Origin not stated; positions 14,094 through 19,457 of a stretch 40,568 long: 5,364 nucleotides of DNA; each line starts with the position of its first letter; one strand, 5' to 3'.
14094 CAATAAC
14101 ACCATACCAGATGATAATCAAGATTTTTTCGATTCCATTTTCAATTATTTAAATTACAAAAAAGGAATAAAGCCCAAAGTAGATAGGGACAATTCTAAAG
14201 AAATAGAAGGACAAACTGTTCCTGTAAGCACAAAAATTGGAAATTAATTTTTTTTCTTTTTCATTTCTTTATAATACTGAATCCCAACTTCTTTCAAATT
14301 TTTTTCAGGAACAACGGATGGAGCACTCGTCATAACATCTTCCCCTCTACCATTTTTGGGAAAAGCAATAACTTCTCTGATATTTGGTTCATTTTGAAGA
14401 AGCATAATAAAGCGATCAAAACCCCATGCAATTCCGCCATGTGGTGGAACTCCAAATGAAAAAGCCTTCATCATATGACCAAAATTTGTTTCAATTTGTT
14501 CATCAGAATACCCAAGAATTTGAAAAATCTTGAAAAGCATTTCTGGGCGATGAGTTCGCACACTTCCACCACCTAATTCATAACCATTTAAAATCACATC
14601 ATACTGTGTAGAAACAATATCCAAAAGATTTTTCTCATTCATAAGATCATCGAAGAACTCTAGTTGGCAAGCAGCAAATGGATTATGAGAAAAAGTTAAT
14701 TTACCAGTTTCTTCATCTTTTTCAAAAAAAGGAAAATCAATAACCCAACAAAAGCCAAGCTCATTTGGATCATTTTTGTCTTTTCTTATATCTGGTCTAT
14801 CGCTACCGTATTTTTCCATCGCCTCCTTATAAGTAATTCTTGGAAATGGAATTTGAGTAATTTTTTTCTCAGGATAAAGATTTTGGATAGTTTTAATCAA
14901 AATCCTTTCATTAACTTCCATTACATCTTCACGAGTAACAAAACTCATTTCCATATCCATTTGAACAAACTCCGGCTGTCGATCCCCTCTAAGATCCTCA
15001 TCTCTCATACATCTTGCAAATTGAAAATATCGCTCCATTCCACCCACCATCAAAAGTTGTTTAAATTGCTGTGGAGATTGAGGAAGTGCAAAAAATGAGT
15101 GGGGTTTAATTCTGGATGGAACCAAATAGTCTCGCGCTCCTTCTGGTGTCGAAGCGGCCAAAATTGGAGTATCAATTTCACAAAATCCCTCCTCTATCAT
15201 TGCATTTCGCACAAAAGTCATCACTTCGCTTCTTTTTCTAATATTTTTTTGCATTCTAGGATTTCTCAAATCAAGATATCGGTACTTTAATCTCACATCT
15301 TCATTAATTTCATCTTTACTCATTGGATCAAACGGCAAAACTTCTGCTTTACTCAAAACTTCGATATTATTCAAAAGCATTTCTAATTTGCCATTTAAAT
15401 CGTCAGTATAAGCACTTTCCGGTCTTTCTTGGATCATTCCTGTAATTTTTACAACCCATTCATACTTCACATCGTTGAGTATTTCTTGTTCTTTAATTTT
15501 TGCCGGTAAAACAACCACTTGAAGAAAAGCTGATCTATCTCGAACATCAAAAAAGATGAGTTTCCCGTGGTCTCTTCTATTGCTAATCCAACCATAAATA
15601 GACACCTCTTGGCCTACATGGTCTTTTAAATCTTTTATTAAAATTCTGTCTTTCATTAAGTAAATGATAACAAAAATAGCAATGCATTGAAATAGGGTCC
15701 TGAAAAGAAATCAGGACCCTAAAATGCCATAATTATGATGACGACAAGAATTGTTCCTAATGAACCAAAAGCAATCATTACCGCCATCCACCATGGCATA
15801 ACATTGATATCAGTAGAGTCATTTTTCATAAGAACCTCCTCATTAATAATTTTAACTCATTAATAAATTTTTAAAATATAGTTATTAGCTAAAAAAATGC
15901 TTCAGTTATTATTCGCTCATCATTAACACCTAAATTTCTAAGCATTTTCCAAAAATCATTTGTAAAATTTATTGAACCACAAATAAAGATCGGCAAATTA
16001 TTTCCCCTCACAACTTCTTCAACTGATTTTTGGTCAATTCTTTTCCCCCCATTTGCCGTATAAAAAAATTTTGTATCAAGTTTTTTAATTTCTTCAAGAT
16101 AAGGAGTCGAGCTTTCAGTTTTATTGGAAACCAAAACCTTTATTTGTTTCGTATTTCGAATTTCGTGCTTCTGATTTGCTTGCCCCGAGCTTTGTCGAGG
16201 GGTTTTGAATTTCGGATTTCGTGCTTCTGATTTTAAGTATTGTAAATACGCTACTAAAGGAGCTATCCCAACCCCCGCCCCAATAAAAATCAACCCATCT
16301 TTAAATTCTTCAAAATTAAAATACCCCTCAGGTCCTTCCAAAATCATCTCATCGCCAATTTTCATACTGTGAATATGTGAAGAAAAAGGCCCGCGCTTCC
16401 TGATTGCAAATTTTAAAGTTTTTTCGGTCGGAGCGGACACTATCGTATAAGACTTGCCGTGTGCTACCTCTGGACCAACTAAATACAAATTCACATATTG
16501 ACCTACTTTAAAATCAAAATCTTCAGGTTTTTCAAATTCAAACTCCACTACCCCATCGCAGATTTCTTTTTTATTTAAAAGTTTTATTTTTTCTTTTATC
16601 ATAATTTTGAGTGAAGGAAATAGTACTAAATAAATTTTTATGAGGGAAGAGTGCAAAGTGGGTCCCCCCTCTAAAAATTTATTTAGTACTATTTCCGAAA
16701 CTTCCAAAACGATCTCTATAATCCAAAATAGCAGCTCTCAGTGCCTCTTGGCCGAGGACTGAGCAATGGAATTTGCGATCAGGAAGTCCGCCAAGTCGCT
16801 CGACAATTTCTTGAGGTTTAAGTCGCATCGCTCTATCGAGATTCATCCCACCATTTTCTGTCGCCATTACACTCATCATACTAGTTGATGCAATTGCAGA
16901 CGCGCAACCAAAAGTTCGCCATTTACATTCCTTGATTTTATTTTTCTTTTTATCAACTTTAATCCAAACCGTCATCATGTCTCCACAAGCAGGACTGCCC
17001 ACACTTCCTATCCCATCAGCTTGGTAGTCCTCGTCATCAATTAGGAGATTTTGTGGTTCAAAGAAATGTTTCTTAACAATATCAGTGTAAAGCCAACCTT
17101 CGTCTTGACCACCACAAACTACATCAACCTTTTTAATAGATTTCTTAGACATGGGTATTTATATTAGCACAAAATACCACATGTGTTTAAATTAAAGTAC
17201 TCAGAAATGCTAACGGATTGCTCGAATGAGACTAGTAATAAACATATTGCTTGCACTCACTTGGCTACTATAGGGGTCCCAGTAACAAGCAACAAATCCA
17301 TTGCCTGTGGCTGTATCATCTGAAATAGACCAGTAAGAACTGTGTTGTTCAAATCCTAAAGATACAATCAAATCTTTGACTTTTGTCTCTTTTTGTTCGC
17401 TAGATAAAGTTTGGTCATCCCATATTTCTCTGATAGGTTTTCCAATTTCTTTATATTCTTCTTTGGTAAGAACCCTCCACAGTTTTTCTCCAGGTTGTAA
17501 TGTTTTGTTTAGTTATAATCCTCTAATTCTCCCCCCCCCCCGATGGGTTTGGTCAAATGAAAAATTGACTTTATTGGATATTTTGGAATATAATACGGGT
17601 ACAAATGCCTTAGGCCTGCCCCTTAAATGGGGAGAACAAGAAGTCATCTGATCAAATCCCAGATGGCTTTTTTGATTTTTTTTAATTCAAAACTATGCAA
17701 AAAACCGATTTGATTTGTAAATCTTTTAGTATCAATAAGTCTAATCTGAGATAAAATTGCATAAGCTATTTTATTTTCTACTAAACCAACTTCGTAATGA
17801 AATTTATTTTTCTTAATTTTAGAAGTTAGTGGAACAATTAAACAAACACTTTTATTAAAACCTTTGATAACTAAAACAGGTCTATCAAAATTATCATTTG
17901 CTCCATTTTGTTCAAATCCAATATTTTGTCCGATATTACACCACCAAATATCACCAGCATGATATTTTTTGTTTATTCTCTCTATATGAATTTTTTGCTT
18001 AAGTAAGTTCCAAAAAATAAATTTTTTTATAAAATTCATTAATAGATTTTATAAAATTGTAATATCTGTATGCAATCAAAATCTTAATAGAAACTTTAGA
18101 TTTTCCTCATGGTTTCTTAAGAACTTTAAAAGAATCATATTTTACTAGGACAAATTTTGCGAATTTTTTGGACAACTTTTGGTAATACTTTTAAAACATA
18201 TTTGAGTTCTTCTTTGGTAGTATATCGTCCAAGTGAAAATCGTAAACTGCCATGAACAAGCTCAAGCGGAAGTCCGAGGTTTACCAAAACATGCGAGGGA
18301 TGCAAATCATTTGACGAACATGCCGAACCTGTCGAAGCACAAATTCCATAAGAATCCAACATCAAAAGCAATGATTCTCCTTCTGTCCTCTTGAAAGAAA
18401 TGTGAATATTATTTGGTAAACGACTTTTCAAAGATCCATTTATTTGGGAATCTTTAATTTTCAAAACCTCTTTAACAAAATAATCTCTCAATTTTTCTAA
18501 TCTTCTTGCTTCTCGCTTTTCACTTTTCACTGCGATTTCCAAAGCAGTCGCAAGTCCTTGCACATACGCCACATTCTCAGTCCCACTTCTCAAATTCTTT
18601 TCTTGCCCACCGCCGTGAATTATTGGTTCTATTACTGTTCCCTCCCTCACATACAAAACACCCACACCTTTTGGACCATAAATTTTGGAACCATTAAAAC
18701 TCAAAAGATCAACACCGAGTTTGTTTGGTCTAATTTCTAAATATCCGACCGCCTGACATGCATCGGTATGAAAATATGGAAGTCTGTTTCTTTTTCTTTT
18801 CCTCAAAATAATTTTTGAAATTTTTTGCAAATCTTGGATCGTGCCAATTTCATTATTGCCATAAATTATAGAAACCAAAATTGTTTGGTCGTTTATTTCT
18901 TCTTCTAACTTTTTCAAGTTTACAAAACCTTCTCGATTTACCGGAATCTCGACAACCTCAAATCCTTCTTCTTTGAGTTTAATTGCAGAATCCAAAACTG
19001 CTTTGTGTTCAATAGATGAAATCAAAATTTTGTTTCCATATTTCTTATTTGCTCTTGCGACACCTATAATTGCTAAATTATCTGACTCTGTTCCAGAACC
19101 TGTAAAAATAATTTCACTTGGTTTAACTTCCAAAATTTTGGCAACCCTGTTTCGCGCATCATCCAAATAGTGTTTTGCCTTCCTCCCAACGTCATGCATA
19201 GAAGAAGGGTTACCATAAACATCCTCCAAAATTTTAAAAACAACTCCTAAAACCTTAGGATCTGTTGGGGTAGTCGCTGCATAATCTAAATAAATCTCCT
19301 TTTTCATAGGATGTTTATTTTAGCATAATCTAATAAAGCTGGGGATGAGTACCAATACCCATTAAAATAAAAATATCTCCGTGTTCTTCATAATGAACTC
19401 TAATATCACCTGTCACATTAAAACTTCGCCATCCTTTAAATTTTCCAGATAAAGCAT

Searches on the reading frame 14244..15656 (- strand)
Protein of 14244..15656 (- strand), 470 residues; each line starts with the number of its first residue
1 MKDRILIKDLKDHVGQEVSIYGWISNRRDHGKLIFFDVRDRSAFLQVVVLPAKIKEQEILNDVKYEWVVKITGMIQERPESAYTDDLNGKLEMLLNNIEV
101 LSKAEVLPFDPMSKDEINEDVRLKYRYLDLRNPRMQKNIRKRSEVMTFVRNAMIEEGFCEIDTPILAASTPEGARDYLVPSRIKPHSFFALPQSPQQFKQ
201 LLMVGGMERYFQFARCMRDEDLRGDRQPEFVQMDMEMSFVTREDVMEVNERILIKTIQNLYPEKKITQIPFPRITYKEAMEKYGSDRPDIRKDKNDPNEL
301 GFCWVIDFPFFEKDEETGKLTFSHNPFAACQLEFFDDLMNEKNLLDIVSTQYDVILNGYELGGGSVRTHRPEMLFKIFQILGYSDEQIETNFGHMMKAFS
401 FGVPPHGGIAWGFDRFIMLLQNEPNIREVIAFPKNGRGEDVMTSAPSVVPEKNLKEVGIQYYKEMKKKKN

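Call 65: search_protein_families(library=pfam, proteins=[window:14244-15656:-], max_evalue=0.00001)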
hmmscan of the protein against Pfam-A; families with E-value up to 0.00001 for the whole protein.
window:14244-15656:- (470 aa): 2 families
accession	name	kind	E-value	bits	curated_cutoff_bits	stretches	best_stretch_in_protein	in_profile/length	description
PF00152.25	tRNA-synt_2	-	1.1e-111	373.3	25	1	118-435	1-307/308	tRNA synthetases class II (D, K and N)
PF01336.31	tRNA_anti-codon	-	2.9e-15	56.4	27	1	18-101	1-75/75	OB-fold nucleic acid binding domain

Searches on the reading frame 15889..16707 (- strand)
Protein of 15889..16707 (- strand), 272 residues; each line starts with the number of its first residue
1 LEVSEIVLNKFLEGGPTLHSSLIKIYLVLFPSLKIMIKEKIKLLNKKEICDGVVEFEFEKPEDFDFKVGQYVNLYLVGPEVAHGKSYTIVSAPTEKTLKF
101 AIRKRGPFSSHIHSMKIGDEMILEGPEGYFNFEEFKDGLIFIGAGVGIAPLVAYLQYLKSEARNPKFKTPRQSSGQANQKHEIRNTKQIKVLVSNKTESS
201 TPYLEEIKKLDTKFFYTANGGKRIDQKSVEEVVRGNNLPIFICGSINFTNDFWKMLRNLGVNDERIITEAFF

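Call 65: search_protein_families(library=pfam, proteins=[window:15889-16707:-], max_evalue=0.00001)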
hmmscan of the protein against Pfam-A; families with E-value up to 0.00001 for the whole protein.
window:15889-16707:- (272 aa): 1 family
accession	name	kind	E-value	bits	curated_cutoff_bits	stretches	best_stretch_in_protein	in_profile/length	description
PF00970.30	FAD_binding_6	-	1.3e-10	42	21.1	1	41-131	2-98/99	Oxidoreductase FAD-binding domain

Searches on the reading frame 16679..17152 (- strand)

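Call 65: search_protein_families(library=pfam, proteins=[window:16679-17152:-], max_evalue=0.00001)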
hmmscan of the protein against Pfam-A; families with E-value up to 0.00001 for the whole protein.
window:16679-17152:- (157 aa): 1 family
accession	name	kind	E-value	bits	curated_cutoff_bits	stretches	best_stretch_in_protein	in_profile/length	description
PF01592.21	NifU_N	-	6.5e-36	123.7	22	1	22-148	2-123/127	NifU-like N terminal domain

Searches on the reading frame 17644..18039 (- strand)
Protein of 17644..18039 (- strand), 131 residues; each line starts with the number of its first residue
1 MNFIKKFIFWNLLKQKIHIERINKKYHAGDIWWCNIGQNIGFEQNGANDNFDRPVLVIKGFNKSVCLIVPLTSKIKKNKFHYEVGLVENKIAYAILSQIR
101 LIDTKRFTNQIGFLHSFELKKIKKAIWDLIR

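Call 65: search_protein_families(library=pfam, proteins=[window:17644-18039:-], max_evalue=0.00001)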
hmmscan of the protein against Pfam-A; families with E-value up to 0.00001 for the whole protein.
window:17644-18039:- (131 aa): 1 family
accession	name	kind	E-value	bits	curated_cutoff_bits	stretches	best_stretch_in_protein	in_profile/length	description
PF02452.23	PemK_toxin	-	1.2e-14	54.9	23.1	1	28-126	2-105/109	PemK-like, MazF-like toxin of type II toxin-antitoxin system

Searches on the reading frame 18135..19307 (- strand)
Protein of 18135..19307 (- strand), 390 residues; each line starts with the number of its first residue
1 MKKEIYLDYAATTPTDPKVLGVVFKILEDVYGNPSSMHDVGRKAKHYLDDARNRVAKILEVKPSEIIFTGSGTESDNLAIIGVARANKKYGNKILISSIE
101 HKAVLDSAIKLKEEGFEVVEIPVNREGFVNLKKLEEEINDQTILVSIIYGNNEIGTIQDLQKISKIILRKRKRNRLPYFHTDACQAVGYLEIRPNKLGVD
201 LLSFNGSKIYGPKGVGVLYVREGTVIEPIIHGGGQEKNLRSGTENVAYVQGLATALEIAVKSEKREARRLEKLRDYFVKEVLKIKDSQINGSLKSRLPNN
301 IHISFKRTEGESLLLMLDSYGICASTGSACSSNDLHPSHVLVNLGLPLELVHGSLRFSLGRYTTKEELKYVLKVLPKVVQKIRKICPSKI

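Call 65: search_protein_families(library=pfam, proteins=[window:18135-19307:-], max_evalue=0.00001)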
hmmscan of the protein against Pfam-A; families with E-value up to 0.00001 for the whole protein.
window:18135-19307:- (390 aa): 2 families
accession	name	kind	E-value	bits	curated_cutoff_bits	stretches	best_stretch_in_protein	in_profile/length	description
PF00266.25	Aminotran_5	-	2.4e-76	257.6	21.5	1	5-370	1-370/371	Aminotransferase class-V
PF00155.27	Aminotran_1_2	-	1.9e-07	31.1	19.7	1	46-372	42-358/361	Aminotransferase class I and II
